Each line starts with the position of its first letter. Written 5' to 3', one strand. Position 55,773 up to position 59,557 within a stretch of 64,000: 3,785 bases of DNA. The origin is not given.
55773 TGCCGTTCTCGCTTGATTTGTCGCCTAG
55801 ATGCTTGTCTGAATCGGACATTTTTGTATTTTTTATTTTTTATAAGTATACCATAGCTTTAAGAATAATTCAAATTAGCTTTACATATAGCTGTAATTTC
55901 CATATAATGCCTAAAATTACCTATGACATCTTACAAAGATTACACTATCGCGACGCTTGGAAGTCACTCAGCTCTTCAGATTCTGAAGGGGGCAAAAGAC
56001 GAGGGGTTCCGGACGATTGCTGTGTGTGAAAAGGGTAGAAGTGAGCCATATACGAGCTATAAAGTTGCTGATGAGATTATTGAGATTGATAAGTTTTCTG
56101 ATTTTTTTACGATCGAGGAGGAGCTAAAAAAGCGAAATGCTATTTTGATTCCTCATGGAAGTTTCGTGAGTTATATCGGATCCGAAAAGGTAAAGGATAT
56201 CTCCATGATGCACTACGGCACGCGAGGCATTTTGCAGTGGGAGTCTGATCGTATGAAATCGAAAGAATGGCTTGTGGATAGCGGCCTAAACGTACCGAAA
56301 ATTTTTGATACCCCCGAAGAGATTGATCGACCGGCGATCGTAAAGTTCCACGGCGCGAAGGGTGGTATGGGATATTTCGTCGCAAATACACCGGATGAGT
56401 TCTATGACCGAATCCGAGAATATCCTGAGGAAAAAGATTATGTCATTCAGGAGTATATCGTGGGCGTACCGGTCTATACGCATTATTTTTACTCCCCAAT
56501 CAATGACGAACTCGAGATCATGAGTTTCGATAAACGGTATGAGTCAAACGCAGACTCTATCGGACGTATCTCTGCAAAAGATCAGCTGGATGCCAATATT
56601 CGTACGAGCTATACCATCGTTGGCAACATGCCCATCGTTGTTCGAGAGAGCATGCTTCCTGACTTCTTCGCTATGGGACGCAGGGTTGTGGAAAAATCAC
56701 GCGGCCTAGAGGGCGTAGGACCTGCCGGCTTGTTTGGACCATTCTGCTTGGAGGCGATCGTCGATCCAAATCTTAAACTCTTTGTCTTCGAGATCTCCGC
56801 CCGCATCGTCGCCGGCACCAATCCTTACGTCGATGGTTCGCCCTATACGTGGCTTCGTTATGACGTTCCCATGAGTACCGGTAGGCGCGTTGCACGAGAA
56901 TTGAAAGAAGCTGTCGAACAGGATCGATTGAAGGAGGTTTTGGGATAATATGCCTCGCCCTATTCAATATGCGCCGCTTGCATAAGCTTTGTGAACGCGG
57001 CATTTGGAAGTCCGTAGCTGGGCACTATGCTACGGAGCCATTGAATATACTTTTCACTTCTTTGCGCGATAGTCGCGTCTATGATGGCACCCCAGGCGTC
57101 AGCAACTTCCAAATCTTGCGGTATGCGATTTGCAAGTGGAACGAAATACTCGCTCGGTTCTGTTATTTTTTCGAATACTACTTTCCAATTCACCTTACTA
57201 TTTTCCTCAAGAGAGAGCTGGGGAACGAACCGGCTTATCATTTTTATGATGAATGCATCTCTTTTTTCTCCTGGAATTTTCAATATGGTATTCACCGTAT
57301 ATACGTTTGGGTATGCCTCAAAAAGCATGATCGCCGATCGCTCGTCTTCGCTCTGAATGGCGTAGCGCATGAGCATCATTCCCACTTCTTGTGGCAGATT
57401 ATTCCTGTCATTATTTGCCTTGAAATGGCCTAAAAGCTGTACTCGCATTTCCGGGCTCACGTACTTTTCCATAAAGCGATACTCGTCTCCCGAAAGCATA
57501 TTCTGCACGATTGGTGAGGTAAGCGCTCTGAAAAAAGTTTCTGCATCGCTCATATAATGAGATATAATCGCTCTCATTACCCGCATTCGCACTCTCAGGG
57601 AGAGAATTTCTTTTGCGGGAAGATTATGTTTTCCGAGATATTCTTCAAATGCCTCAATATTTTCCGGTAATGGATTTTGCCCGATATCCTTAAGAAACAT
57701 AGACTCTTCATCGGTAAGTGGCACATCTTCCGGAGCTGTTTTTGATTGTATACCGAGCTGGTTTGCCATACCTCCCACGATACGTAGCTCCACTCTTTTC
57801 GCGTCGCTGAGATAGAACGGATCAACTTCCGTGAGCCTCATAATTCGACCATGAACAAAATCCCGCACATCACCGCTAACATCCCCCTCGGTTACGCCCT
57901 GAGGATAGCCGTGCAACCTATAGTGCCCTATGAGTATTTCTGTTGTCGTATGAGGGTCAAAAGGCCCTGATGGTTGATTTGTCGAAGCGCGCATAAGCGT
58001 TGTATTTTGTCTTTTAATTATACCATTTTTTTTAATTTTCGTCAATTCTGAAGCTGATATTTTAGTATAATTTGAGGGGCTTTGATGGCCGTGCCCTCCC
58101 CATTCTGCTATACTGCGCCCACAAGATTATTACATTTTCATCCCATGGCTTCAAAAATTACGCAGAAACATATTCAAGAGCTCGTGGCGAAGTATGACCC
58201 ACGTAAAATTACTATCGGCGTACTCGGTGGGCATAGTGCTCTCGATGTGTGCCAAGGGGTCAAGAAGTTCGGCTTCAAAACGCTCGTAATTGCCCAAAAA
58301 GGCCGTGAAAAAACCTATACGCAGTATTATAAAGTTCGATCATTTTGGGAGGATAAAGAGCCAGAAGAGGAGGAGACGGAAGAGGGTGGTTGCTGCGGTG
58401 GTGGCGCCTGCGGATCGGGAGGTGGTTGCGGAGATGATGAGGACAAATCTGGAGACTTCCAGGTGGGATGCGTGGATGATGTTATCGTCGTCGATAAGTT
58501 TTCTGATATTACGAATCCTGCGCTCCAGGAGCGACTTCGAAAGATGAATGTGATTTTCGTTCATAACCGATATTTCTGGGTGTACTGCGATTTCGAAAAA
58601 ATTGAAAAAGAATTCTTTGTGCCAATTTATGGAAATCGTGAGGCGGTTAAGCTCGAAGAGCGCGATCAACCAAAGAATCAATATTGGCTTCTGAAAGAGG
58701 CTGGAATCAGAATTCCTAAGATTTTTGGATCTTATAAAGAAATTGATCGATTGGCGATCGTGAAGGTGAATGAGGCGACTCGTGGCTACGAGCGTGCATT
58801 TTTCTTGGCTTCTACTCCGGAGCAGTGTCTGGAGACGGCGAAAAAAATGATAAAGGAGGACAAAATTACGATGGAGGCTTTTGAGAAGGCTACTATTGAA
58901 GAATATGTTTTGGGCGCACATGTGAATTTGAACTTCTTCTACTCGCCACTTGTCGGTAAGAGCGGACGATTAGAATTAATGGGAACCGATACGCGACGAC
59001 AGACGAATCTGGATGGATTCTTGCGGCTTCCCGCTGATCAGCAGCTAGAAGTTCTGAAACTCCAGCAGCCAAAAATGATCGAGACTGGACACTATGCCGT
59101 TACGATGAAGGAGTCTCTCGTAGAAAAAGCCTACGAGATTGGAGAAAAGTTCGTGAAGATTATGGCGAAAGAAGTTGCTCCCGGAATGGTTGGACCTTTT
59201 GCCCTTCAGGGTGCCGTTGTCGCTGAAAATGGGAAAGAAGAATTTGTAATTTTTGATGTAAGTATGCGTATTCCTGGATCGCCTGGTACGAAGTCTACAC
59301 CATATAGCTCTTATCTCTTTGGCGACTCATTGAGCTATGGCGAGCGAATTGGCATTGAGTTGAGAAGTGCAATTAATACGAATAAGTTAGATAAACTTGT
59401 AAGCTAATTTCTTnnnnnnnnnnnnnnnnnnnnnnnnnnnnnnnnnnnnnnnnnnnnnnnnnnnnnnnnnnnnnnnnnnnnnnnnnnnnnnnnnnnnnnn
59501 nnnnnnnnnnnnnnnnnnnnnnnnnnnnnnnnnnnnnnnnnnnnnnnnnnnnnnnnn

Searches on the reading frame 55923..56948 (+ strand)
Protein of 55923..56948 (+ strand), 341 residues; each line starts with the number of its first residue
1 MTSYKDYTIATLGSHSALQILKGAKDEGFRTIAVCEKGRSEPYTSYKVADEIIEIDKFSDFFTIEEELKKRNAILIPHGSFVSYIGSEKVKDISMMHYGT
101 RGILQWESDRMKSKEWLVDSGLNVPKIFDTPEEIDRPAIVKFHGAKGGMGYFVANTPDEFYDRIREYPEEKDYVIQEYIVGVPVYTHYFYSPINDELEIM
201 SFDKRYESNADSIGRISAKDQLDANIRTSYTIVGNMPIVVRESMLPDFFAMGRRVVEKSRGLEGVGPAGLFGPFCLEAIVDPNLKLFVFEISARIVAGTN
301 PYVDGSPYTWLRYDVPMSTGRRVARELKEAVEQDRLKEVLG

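Call 83: search_protein_families(library=pfam, proteins=[window:55923-56948:+], max_evalue=0.0001)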
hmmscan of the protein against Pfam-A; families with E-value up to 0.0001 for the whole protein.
window:55923-56948:+ (341 aa): 2 families
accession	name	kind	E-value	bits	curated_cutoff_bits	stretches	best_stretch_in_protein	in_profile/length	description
PF06973.17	DUF1297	-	3.2e-67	226.2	23.8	1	170-340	20-187/188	Domain of unknown function (DUF1297)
PF06849.18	DUF1246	-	4.7e-44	149.8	25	1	9-128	1-122/122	Protein of unknown function (DUF1246)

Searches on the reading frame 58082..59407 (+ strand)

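Call 83: search_protein_families(library=pfam, proteins=[window:58082-59407:+], max_evalue=0.0001)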
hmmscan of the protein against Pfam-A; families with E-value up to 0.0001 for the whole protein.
window:58082-59407:+ (441 aa): 2 families
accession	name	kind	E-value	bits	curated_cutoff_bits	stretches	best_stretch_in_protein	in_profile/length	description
PF06973.17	DUF1297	-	3e-59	200.2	23.8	1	251-440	4-187/188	Domain of unknown function (DUF1297)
PF06849.18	DUF1246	-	1.5e-35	122.3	25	2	129-215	39-122/122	Protein of unknown function (DUF1246)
